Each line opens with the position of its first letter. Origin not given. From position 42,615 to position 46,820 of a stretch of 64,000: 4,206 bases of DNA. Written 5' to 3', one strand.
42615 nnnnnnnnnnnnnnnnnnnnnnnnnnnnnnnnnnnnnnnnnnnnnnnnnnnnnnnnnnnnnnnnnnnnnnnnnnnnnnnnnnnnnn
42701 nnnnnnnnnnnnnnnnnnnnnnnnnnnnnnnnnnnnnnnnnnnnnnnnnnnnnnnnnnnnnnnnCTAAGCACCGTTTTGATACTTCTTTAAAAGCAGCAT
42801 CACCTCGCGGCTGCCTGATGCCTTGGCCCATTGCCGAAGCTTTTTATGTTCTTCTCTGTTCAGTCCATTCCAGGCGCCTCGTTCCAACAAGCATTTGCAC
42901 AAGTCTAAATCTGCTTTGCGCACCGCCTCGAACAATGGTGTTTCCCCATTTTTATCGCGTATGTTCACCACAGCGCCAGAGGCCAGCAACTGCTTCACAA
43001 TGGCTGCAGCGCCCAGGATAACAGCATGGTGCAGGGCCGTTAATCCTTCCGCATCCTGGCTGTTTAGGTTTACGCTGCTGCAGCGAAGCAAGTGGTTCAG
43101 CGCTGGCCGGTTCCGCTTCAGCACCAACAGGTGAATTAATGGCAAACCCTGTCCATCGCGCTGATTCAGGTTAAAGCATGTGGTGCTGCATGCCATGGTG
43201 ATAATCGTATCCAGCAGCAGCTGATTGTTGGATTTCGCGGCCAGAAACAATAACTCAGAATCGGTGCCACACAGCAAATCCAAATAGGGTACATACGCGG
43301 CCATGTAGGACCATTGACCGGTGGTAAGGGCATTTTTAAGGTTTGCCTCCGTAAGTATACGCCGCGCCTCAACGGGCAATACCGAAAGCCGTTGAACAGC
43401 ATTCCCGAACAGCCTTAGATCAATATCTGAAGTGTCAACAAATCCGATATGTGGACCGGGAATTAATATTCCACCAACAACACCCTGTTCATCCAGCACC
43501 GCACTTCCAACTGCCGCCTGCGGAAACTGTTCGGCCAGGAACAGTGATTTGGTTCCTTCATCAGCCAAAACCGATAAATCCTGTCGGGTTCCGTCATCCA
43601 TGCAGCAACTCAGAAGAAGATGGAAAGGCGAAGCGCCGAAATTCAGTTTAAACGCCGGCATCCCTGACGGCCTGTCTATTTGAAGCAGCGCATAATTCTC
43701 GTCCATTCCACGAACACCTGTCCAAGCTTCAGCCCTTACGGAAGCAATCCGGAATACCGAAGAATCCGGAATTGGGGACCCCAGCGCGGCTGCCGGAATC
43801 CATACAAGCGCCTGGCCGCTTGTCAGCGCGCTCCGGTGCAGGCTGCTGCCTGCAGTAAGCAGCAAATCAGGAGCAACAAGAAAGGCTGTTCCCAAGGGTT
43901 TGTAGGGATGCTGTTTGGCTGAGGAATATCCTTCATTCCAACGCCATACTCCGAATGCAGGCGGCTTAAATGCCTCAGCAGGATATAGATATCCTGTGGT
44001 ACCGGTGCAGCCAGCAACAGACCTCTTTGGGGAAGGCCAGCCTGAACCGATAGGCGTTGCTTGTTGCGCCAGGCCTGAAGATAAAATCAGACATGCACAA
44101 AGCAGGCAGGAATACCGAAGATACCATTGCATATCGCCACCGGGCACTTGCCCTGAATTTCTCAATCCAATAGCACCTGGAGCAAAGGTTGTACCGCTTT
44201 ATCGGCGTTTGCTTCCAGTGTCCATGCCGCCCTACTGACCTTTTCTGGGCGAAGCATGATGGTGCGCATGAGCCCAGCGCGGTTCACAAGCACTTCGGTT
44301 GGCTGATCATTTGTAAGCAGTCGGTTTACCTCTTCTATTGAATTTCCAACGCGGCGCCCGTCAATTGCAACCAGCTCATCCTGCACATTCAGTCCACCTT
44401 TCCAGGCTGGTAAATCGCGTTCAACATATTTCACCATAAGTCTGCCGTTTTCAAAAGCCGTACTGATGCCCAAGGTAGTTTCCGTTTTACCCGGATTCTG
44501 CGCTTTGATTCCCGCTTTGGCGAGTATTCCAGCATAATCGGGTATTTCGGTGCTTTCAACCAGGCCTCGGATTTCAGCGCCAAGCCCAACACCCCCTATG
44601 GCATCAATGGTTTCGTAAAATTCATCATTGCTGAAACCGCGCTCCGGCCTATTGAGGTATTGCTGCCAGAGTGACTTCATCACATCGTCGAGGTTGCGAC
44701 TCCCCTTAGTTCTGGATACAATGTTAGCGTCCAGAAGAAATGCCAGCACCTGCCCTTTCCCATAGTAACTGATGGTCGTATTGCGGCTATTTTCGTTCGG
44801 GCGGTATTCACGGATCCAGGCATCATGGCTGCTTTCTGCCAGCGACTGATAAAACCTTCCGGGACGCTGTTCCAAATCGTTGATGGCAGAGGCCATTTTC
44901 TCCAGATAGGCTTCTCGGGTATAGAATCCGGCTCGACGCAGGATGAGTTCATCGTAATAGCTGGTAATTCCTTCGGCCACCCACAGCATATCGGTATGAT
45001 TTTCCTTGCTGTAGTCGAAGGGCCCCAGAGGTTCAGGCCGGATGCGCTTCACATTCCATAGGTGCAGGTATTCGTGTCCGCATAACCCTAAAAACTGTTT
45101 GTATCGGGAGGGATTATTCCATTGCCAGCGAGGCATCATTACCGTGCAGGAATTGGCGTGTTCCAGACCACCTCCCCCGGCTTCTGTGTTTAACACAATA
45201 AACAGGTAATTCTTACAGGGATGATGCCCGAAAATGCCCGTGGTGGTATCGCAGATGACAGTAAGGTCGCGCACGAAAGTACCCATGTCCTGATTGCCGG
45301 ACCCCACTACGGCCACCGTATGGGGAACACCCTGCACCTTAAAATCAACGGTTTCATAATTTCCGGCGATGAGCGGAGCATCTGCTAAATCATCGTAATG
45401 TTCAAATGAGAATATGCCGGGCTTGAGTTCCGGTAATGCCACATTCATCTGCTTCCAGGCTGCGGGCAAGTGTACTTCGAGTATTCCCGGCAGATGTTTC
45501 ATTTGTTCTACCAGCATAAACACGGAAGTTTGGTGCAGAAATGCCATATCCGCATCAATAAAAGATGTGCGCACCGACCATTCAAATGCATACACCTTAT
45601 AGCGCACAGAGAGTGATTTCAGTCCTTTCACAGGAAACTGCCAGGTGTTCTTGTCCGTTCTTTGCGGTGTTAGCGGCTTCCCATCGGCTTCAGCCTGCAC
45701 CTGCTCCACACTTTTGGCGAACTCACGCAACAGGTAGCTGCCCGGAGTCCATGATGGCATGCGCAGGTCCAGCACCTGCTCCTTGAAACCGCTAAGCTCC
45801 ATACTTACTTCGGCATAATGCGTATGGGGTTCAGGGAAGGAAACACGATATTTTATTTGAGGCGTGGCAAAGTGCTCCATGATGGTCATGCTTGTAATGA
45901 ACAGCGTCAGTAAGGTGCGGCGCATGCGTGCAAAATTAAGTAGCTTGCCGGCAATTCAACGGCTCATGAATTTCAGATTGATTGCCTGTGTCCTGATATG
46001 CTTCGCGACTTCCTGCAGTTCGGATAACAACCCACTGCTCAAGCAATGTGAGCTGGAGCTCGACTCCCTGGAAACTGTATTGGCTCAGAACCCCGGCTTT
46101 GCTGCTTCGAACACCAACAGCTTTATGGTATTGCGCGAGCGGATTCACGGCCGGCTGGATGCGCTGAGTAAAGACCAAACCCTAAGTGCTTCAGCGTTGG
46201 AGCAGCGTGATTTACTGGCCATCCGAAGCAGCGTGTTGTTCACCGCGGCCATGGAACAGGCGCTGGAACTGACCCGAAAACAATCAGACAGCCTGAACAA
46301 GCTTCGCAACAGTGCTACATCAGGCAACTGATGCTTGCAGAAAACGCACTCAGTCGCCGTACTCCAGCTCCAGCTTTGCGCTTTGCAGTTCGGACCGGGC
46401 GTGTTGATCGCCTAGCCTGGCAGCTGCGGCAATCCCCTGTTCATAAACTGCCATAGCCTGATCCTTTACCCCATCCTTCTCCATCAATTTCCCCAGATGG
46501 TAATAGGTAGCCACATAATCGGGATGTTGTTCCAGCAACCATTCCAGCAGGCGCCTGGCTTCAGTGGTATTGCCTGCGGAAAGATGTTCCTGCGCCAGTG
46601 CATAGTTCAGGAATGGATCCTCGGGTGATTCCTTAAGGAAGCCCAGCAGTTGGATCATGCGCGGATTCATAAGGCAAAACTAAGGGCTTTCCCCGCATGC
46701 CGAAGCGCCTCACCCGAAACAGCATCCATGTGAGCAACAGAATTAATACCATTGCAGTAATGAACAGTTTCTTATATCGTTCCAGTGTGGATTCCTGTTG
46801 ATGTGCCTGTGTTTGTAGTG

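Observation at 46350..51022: TPR-LytS kinase and LytTR regulator paired divergently with an uncharacterised three-gene secreted/membrane operon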

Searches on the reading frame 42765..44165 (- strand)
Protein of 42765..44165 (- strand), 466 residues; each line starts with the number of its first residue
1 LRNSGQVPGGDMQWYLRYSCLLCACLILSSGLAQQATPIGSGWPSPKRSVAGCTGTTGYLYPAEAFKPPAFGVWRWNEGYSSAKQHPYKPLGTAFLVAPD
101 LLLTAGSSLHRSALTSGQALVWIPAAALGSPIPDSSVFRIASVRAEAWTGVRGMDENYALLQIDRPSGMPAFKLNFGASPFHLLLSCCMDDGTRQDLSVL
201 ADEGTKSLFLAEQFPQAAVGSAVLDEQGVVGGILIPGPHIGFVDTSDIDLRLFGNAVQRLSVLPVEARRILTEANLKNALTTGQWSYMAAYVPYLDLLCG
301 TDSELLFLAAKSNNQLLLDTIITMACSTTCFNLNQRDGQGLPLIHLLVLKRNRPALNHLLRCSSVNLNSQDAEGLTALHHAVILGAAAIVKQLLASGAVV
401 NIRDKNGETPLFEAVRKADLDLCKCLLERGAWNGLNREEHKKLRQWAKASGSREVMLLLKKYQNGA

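Call 3: search_protein_families(library=pfam, proteins=[window:42765-44165:-], max_evalue=0.1)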
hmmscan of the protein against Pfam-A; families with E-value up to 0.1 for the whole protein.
window:42765-44165:- (466 aa): 5 families
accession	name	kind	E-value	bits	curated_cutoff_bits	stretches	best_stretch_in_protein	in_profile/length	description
PF12796.13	Ank_2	-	3.5e-26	92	27.3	3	345-431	2-84/90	Ankyrin repeats (3 copies)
PF13637.12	Ank_4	-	4.7e-12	46.3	22.7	2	390-427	13-50/50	Ankyrin repeats (many copies)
PF00023.36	Ank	-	3.9e-11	43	21.1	2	374-405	2-33/33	Ankyrin repeat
PF13857.12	Ank_5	-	2.1e-08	34.8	27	1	359-411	1-53/56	Ankyrin repeats (many copies)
PF13606.12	Ank_3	-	8.8e-08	32.2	22.3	2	406-431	1-26/30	Ankyrin repeat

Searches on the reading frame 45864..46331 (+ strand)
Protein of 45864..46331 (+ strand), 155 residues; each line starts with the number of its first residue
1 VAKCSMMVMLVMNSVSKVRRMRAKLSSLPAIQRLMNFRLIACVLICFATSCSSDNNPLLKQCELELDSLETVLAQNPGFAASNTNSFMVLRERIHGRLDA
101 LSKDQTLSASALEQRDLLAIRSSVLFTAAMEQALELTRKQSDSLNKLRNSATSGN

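Call 3: search_protein_families(library=pfam, proteins=[window:45864-46331:+], max_evalue=0.1)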
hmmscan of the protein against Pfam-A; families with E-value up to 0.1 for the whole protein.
window:45864-46331:+ (155 aa): 1 family
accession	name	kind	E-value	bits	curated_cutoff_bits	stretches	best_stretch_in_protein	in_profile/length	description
PF12845.12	TBD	-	0.071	13.4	27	0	135-150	23-38/56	TBD domain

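Call 4: search_protein_families(library=ncbifam, proteins=[window:45864-46331:+], max_evalue=0.1)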
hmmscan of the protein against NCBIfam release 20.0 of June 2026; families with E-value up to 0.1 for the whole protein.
window:45864-46331:+ (155 aa): 1 family
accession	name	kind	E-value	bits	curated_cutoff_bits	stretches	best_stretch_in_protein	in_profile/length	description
TIGR00899.1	2A0120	subfamily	0.095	11.8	522.3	0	3-98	167-262/375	sugar efflux transporter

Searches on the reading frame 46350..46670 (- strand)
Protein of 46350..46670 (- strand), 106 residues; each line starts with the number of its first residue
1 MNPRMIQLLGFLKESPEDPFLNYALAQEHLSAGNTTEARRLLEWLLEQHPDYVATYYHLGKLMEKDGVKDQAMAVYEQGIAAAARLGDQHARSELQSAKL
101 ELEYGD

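Call 3: search_protein_families(library=pfam, proteins=[window:46350-46670:-], max_evalue=0.1)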
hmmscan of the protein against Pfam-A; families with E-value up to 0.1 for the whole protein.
window:46350-46670:- (106 aa): 15 families
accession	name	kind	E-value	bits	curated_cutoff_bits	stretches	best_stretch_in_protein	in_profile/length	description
PF14559.12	TPR_19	-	3.3e-09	37.4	25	2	30-85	2-57/68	Tetratricopeptide repeat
PF13428.12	TPR_14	-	3.7e-08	33.7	23.5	1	21-62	3-44/44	Tetratricopeptide repeat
PF13432.12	TPR_16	-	1.9e-07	31.8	32.7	1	23-83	1-61/65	Tetratricopeptide repeat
PF13174.12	TPR_6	-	1.6e-06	28.8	26.3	0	21-51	4-32/33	Tetratricopeptide repeat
PF13431.12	TPR_17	-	2.2e-05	24.8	24.4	0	46-67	6-27/34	Tetratricopeptide repeat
PF13424.12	TPR_12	-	0.00011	22.7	30.1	1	47-83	39-75/77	Tetratricopeptide repeat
PF13414.12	TPR_11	-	0.00019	21.5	26.8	1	29-67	4-42/42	TPR repeat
PF07719.23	TPR_2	-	0.0014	19.1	27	0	21-51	3-33/34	Tetratricopeptide repeat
PF13181.12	TPR_8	-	0.0026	18.3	25.7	0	55-82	3-30/34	Tetratricopeptide repeat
PF14561.12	TPR_20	-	0.0036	18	25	1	6-76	9-68/90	Tetratricopeptide repeat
PF23231.1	HAT_Syf1_CNRKL1_C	-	0.0051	16.1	27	1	36-84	189-239/397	Pre-mRNA-splicing factor Syf1/CRNKL1 C-terminal HAT repeat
PF23300.3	HEAT_Nup120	-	0.0057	17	29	0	10-43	17-50/170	Nucleoporin Nup120, HEAT repeats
PF13176.12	TPR_7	-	0.06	13.9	27.9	0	56-83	2-29/36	Tetratricopeptide repeat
PF24575.1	TPR_Slam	-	0.063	14.1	35.2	0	19-70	47-98/104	Surface lipoprotein assembly modifier, N-terminal TPR repeats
PF25063.1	ARM_TT21_C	-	0.071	13.4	35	1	24-79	100-155/209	Tetratricopeptide repeat protein 21 C-terminal ARM domain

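Call 4: search_protein_families(library=ncbifam, proteins=[window:46350-46670:-], max_evalue=0.1)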
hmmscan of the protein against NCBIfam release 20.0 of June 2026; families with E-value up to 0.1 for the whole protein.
window:46350-46670:- (106 aa): 13 families
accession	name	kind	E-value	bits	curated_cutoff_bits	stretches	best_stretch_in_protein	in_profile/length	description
TIGR00540.1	TPR_hemY_coli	hypoth_equivalog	4.5e-06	25.7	142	1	11-78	318-384/385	heme biosynthesis-associated TPR protein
NF040959.1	MamA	equivalog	1.4e-05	24.6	200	1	26-83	44-101/204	magnetosome protein MamA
TIGR02917.1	PEP_TPR_lipo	equivalog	4.6e-05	21.5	312.2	1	24-78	741-795/899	XrtA/PEP-CTERM system TPR-repeat protein PrsT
TIGR02521.1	type_IV_pilW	equivalog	7.9e-05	22.3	154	1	23-88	35-100/234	type IV pilus biogenesis/stability protein PilW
NF033920.0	C39_PA2778_fam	equivalog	0.00048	19.6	150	1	12-82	183-253/255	PA2778 family cysteine peptidase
NF008520.0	PRK11447.1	equivalog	0.0011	16.9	858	1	13-76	489-552/1157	cellulose synthase complex outer membrane protein BcsC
NF052400.1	M48_BAM_BepA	equivalog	0.0013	17.6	570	1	11-100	367-454/483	beta-barrel assembly-enhancing protease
NF040561.1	PrimPol_Msp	equivalog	0.004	15.8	200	1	16-89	24-101/515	CRISPR-associated primase-polymerase type A1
NF047371.1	FlcA_CTERM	equivalog_domain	0.0047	15.4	300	1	31-85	325-379/646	periplasmic flagellar collar protein FlcA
NF052415.1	T3SS_chap_SctY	equivalog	0.0083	16.6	70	1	12-78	33-102/106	type III secretion apparatus assembly chaperone SctY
NF052312.1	T9SS_PorW_SprE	equivalog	0.0083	14.8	250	1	55-101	292-338/716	type IX secretion system periplasmic lipoprotein PorW/SprE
NF033762.1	social_mot_Tgl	equivalog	0.044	13.1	225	1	14-81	60-128/252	social motility TPR repeat lipoprotein Tgl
TIGR02795.1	tol_pal_ybgF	equivalog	0.055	14.1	90.1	0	23-81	6-67/119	tol-pal system protein YbgF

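Call 33: find_homologous_proteins(query=window:46350-46670:-)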
Query window:46350-46670:- (106 aa): 215 proteins with E <= 0.001 among 220 candidates; the best 120 are listed.
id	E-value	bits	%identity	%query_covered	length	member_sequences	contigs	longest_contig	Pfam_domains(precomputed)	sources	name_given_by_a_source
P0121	2.1e-63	229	100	100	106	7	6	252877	PF14559.13,PF13431.13,PF13432.13,PF13428.13,PF13174.13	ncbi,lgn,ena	-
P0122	1.3e-52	194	85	100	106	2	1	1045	PF14559.13,PF13424.13,PF13432.13,PF13428.13,PF13181.13,PF07719.24,PF13174.13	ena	-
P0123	1.8e-51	190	82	100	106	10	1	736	PF14559.13,PF13432.13,PF13428.13,PF13181.13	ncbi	-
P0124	6.4e-49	182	79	100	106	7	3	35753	PF14559.13,PF13431.13,PF00515.35,PF13432.13,PF13428.13,PF13181.13,PF14561.13,PF07719.24,PF13174.13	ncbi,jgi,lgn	jgi:predicted Zn-dependent protease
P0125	1.4e-48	181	78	100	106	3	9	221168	PF14559.13,PF13431.13,PF13432.13,PF13428.13,PF13181.13,PF14561.13,PF07719.24,PF13174.13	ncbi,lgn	-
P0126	3.5e-47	177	76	100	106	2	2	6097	PF14559.13,PF13431.13,PF00515.35,PF13424.13,PF13432.13,PF13428.13,PF13181.13,PF07719.24,PF13174.13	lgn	-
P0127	4.6e-47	176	79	96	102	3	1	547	PF14559.13,PF13432.13,PF13428.13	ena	-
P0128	8.6e-33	130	63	98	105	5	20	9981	PF14559.13,PF13424.13,PF13428.13,PF07719.24,PF13174.13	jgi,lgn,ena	jgi:predicted Zn-dependent protease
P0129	1.5e-32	130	61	98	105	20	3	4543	PF14559.13,PF13424.13,PF13432.13,PF13428.13,PF13181.13,PF07719.24,PF13174.13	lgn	-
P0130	4.4e-32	128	60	98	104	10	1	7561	PF14559.13,PF13431.13,PF13424.13,PF13428.13,PF07719.24,PF13174.13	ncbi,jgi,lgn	ncbi:MAG: hypothetical protein RIT07_1664 [Bacteroidota bacterium]|jgi:tetratricopeptide (TPR) repea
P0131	1.1e-31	127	59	100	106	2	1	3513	PF13431.13,PF13424.13,PF13428.13,PF13181.13,PF07719.24,PF13174.13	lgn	-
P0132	1.4e-30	123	57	95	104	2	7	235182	PF14559.13,PF13431.13,PF13424.13,PF13428.13,PF13174.13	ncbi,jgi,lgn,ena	jgi:tetratricopeptide (TPR) repeat protein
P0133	3.0e-30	122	59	98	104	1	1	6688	PF13428.13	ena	-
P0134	3.8e-30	122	58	100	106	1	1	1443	PF23300.4,PF13428.13,PF13181.13,PF07719.24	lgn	-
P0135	4.8e-30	122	58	98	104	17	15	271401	PF14559.13,PF13431.13,PF23300.4,PF13424.13,PF13176.13,PF13432.13,PF13428.13,PF13181.13,PF07719.24,PF13174.13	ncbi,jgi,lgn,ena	jgi:tetratricopeptide (TPR) repeat protein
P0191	1.8e-24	104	53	92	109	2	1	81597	PF13431.13,PF13414.13,PF13176.13,PF13428.13,PF14559.13,PF13371.13,PF00515.35,PF12895.14,PF13424.13,PF13432.13,PF13181.13,PF07719.24,PF13174.13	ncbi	ncbi:MAG: tetratricopeptide repeat protein [Rhodothermales bacterium]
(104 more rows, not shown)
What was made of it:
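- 46350..46670 (-): Small cytoplasmic TPR protein (106 aa); doubtful member of the module, probably a neighbour gene captured into the transcript in this lineage only. Widespread 104-109-aa family (call 33).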

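Call 36: find_encoding_contigs(protein=P0135, flank=5000, max_places=2)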
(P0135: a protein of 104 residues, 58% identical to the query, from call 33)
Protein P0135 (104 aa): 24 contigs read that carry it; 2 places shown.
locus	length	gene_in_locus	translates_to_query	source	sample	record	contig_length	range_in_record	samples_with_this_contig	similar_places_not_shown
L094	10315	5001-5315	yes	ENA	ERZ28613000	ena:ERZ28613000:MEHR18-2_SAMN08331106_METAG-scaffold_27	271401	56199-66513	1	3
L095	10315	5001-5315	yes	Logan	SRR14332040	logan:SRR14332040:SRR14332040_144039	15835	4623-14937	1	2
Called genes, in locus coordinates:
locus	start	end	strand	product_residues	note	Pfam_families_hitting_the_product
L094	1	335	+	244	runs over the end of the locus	PF00005:ABC_tran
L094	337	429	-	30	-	-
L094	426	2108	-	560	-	PF00496:SBP_bac_5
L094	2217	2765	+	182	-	PF12706:Lactamase_B_2, PF13483:Lactamase_B_3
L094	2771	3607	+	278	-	PF00142:Fer4_NifH (faint), PF01656:CbiA, PF02374:ArsA_ATPase (weak), PF06564:CBP_BcsQ (weak), PF09140:MipZ (faint), PF10609:ParA (weak), PF13614:AAA_31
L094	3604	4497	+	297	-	PF02195:ParB_N, PF17762:HTH_ParB, PF23552:ParB_C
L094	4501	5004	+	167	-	PF18935:DUF5683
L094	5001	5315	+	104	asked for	PF13424:TPR_12 (faint), PF13432:TPR_16 (faint), PF14559:TPR_19 (faint), PF23300:HEAT_Nup120 (faint), PF13431:TPR_17 (faint), PF13174:TPR_6 (faint), PF13428:TPR_14 (weak), PF07719:TPR_2 (faint), +2 more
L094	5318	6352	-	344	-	PF00146:NADHdh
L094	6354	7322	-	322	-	PF00111:Fer2 (weak), PF13510:Fer2_4, PF10588:NADH-G_4Fe-4S_3, PF22117:Fer4_Nqo3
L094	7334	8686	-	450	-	PF01512:Complex1_51K, PF22461:SLBB_2 (weak), PF10589:NADH_4Fe-4S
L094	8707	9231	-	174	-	PF01257:2Fe-2S_thioredx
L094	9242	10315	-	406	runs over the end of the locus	PF00346:Complex1_49kDa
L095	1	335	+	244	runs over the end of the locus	PF00005:ABC_tran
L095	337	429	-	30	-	-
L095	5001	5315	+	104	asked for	PF13424:TPR_12 (faint), PF13432:TPR_16 (faint), PF14559:TPR_19 (faint), PF23300:HEAT_Nup120 (faint), PF13431:TPR_17 (faint), PF13174:TPR_6 (faint), PF13428:TPR_14 (weak), PF07719:TPR_2 (faint), +2 more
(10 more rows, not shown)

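Call 37: find_encoding_contigs(protein=P0191, flank=5000, max_places=1)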
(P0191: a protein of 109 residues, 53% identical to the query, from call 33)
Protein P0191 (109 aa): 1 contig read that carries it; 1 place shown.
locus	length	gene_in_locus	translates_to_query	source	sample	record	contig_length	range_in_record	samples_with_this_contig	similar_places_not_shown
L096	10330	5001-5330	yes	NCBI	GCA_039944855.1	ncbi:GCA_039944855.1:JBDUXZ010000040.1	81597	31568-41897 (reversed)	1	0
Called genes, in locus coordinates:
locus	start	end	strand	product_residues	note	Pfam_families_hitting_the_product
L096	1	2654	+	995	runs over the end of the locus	PF01565:FAD_binding_4, PF02913:FAD-oxidase_C, PF13183:Fer4_8, PF13534:Fer4_17, PF02754:CCG (faint)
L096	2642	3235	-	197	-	PF13505:OMP_b-brl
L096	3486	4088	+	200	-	PF04011:LemA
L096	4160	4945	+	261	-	-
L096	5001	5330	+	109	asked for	PF12895:ANAPC3 (weak), PF13176:TPR_7 (faint), PF13428:TPR_14 (faint), PF13431:TPR_17 (faint), PF13424:TPR_12 (weak), PF13432:TPR_16, PF13414:TPR_11 (weak), PF14559:TPR_19, +5 more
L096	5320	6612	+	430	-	PF23472:LysM2_CERK1_LYK3_4_5 (faint), PF01476:LysM, PF03330:DPBB_1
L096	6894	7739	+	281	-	PF20613:HipA_2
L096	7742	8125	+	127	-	PF11236:DUF3037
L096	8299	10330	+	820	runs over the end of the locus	PF25852:DUF6242_C (faint), PF17164:DUF5122 (faint), PF18962:Por_Secre_tail, PF13860:FlgD_ig (faint)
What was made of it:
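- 46350..46670 (-): Unrelated contexts in L094 and L096 (calls 36, 37).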

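Call 43: search_protein_families(library=padloc, proteins=[window:46350-46670:-], max_evalue=0.01)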
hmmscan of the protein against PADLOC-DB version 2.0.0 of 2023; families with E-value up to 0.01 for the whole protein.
window:46350-46670:- (106 aa): 1 family
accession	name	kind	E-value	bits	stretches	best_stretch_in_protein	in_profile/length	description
PDLC04481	PDC-M16B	-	8.9e-07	26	1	10-83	171-243/471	-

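Call 65: find_encoding_contigs(protein=P0128, flank=5000, max_places=2)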
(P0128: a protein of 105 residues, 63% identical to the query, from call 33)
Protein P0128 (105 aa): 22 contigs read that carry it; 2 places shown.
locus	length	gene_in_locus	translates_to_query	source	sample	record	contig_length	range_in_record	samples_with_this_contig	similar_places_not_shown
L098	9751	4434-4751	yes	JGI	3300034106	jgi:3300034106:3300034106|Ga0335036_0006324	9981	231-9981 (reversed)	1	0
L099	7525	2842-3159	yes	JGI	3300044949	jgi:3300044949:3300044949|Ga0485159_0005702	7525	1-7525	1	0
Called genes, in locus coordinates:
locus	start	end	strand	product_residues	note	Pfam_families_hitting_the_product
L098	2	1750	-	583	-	?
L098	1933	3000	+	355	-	PF20208:ARPP-1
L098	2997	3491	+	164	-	-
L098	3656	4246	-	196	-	-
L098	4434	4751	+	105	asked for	PF13428:TPR_14 (faint), PF13174:TPR_6 (faint), PF13424:TPR_12 (faint), PF14559:TPR_19 (faint), PF07719:TPR_2 (faint)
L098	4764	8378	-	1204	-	PF02811:PHP, PF07733:DNA_pol3_alpha, PF17657:DNA_pol3_finger, PF14579:HHH_6, PF01336:tRNA_anti-codon (weak)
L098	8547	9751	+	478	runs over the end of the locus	?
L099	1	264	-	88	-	?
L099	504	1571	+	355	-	PF20208:ARPP-1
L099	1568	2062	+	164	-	-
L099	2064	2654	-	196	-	-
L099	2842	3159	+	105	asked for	PF13428:TPR_14 (faint), PF13174:TPR_6 (faint), PF13424:TPR_12 (faint), PF14559:TPR_19 (faint), PF07719:TPR_2 (faint)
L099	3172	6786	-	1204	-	PF02811:PHP, PF07733:DNA_pol3_alpha, PF17657:DNA_pol3_finger, PF14579:HHH_6, PF01336:tRNA_anti-codon (weak)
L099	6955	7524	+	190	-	?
